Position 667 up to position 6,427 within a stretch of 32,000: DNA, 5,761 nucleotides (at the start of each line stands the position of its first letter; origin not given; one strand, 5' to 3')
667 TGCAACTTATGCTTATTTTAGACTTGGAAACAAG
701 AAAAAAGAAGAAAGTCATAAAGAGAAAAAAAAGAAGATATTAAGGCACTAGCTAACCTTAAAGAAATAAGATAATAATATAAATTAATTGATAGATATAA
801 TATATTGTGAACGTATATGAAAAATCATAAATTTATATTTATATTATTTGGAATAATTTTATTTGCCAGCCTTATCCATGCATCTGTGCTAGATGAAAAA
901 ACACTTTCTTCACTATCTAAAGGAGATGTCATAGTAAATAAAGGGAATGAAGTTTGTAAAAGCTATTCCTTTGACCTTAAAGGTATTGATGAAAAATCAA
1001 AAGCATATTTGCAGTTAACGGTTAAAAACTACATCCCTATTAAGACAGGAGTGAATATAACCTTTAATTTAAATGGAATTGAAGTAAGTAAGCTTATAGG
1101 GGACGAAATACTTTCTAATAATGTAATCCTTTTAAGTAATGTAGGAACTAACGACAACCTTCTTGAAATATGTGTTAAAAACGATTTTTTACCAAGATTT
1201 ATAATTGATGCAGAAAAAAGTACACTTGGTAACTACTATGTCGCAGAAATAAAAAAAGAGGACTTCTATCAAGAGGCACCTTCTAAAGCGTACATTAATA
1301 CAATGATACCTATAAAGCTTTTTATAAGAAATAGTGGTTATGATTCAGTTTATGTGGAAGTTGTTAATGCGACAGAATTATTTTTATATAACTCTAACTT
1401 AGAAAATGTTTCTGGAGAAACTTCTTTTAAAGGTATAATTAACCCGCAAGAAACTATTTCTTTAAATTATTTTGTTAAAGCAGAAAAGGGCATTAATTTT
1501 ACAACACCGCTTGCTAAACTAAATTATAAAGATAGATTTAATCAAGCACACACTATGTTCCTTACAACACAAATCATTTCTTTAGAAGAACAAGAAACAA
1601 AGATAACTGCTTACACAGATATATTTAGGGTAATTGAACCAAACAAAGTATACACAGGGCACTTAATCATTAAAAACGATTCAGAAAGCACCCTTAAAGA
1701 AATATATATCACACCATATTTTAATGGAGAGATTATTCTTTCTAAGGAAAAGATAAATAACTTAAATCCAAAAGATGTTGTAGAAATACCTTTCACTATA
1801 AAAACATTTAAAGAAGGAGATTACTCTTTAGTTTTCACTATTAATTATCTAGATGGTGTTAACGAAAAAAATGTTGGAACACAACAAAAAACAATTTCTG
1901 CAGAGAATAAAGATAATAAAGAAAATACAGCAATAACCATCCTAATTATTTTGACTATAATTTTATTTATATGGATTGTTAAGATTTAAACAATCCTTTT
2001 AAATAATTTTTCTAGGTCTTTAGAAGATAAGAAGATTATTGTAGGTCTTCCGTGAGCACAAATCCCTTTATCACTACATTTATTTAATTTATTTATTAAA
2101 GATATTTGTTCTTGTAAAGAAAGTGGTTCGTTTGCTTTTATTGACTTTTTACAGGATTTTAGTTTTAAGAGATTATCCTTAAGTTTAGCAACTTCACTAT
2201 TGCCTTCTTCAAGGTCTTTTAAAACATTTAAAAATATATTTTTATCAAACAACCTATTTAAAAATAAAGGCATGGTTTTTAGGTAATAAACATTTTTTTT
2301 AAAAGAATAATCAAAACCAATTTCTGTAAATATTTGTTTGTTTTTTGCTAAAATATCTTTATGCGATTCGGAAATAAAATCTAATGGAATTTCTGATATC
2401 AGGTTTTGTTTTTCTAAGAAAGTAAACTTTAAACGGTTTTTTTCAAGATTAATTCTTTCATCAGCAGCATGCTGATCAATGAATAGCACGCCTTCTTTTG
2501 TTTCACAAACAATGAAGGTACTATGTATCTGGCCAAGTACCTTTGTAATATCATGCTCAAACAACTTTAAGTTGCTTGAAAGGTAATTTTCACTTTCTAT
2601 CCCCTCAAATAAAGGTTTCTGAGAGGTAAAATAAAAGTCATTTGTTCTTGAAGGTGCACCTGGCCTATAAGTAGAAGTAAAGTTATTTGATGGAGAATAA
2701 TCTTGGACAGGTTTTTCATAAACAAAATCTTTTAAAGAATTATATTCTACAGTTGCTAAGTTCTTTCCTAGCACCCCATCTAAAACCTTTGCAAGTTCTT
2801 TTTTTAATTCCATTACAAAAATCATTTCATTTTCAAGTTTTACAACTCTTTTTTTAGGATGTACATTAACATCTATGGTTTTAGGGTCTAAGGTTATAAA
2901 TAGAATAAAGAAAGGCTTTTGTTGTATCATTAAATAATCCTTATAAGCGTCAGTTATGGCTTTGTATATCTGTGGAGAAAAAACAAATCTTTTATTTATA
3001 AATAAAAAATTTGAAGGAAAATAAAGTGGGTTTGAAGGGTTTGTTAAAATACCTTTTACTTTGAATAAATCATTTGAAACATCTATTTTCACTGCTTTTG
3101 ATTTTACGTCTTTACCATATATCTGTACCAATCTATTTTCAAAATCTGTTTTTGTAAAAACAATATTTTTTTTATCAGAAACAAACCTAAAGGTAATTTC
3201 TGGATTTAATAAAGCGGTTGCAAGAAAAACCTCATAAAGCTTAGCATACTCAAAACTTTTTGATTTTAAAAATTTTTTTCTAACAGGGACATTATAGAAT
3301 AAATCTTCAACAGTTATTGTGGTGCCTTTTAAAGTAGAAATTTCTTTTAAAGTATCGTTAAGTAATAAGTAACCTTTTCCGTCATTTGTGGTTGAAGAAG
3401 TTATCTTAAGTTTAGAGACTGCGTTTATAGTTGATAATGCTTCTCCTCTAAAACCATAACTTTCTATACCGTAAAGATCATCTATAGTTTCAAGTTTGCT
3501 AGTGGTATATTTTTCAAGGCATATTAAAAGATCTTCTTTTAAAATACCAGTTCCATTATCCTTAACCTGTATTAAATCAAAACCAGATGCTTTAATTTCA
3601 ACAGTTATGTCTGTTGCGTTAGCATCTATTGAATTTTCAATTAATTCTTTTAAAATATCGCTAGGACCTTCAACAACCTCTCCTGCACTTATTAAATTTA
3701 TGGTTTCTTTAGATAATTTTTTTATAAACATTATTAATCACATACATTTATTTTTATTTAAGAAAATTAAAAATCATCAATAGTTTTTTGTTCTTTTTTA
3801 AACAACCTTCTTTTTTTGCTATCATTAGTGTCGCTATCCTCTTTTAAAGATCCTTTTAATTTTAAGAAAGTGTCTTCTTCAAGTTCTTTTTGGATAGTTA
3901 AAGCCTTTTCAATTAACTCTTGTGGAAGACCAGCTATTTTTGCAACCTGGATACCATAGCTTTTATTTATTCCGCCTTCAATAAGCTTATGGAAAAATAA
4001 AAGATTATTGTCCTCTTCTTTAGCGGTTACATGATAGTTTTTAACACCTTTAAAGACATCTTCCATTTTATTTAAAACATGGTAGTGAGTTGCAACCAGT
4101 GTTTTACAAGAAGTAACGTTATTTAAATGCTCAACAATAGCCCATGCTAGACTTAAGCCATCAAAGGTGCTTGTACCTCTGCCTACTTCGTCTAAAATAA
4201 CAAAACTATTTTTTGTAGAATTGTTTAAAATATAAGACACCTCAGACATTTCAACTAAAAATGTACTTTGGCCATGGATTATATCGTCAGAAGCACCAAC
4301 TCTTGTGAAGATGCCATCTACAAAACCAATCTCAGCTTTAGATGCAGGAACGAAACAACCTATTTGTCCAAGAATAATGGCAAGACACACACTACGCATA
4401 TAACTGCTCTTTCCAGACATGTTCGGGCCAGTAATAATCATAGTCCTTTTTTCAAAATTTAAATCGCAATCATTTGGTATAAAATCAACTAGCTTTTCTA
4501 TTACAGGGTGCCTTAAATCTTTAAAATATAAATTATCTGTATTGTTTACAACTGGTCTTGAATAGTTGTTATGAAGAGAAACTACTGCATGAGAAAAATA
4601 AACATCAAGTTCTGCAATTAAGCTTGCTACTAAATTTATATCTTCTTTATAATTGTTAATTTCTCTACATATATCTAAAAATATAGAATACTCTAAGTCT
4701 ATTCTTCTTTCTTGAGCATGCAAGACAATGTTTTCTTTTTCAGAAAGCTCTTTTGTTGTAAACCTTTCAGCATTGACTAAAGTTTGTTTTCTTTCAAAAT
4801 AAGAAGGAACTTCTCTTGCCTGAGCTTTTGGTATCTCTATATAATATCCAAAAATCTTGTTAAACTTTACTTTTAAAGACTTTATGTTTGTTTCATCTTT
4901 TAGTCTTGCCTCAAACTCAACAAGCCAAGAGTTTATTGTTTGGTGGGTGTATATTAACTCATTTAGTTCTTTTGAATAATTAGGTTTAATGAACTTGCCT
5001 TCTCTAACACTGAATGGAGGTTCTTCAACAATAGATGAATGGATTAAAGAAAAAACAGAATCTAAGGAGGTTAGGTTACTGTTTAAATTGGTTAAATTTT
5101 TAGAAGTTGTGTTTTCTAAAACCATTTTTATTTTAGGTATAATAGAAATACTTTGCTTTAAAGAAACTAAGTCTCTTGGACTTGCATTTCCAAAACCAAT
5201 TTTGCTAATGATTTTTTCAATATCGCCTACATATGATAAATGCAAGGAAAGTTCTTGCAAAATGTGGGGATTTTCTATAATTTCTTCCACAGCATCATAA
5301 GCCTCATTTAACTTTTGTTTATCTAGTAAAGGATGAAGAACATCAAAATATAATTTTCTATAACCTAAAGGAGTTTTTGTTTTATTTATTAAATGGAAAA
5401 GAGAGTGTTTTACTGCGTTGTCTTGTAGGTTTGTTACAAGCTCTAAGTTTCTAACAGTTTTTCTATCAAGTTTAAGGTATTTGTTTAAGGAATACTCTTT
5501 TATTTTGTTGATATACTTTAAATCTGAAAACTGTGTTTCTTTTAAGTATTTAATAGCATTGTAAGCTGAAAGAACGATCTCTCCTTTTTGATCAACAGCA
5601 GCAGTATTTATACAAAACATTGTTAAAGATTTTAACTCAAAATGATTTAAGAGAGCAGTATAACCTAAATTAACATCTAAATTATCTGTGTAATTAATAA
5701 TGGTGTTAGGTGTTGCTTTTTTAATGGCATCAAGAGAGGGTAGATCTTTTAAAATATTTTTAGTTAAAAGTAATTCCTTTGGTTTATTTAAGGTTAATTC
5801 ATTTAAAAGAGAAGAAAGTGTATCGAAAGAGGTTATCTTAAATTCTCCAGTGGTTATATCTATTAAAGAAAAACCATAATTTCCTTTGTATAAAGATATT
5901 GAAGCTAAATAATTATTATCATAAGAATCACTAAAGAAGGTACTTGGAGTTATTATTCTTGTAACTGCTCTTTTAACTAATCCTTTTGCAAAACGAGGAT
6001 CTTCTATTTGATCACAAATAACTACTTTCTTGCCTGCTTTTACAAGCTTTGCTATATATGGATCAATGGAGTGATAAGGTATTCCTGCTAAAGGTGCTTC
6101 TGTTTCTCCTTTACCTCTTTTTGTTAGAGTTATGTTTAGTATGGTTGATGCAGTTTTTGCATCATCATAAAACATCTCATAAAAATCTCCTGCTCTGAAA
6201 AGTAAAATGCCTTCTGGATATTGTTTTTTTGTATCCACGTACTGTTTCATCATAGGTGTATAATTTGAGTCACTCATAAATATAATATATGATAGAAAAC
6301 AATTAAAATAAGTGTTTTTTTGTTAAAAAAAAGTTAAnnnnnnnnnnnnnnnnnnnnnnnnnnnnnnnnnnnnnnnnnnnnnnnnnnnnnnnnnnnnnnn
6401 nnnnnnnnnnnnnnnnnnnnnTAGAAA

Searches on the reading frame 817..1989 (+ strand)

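Call 7: search_protein_families(library=pfam, proteins=[window:817-1989:+], max_evalue=0.01)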
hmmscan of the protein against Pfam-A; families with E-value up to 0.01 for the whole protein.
window:817-1989:+ (390 aa): 1 family
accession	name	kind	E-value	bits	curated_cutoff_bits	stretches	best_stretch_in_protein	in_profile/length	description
PF07705.17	CARDB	-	0.0085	16.7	22.7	0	274-352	16-93/101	CARDB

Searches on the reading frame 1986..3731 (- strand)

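Call 7: search_protein_families(library=pfam, proteins=[window:1986-3731:-], max_evalue=0.01)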
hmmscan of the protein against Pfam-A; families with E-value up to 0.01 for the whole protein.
window:1986-3731:- (581 aa): 4 families
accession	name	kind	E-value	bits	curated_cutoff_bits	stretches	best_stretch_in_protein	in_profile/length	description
PF01119.25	DNA_mis_repair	-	3.1e-27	95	26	1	203-317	3-118/119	DNA mismatch repair protein, C-terminal domain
PF08676.16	MutL_C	-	9.6e-25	87.4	25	1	399-537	1-142/142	MutL C terminal dimerisation domain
PF13589.12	HATPase_c_3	-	9.5e-11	42.3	25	1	26-117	6-97/137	Histidine kinase-, DNA gyrase B-, and HSP90-like ATPase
PF02518.31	HATPase_c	-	9.9e-07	29.6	26.4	1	25-107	8-85/111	Histidine kinase-, DNA gyrase B-, and HSP90-like ATPase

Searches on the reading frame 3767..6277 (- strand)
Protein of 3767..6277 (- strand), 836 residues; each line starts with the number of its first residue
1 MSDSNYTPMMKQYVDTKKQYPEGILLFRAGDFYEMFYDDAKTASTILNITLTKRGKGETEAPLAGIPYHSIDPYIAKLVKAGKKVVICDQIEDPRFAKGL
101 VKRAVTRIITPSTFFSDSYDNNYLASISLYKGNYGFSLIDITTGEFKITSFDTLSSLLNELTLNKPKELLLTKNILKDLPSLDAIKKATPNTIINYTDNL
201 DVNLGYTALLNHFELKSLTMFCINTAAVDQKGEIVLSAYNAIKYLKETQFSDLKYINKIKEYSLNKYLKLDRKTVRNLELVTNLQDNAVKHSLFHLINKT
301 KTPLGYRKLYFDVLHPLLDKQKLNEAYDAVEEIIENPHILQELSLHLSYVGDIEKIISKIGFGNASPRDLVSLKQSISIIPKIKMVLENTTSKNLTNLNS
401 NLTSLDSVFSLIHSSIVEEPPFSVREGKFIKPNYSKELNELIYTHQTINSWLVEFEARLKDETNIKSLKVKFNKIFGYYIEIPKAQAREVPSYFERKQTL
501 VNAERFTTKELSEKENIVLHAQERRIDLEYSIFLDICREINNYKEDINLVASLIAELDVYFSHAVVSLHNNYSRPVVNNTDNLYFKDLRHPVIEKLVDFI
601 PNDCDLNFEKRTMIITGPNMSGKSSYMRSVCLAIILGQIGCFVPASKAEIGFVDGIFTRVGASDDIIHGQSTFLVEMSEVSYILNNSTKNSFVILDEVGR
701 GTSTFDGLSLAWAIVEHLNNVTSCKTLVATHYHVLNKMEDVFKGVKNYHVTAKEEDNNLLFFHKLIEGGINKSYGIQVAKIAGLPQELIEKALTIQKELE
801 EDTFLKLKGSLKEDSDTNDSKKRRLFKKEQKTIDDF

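Call 7: search_protein_families(library=pfam, proteins=[window:3767-6277:-], max_evalue=0.01)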
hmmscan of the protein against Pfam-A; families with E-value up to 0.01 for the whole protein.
window:3767-6277:- (836 aa): 7 families
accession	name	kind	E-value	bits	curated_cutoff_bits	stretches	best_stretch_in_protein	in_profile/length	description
PF00488.27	MutS_V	-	3.8e-80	268.8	30.2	1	613-800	1-188/188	MutS domain V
PF05192.23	MutS_III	-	5.1e-44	151.4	34.1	1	274-564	2-194/194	MutS domain III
PF01624.25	MutS_I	-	4.6e-40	136.8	20.6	1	7-117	1-112/113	MutS domain I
PF05190.23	MutS_IV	-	1.7e-24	86.3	22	1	433-524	1-92/92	MutS family domain IV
PF05188.22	MutS_II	-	2.9e-14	54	25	1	122-255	1-131/133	MutS domain II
PF13476.12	AAA_23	-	0.0022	19.1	27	1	602-813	11-177/201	AAA domain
PF02463.25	SMC_N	-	0.0047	16.8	40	0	598-631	12-45/220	RecF/RecN/SMC N terminal domain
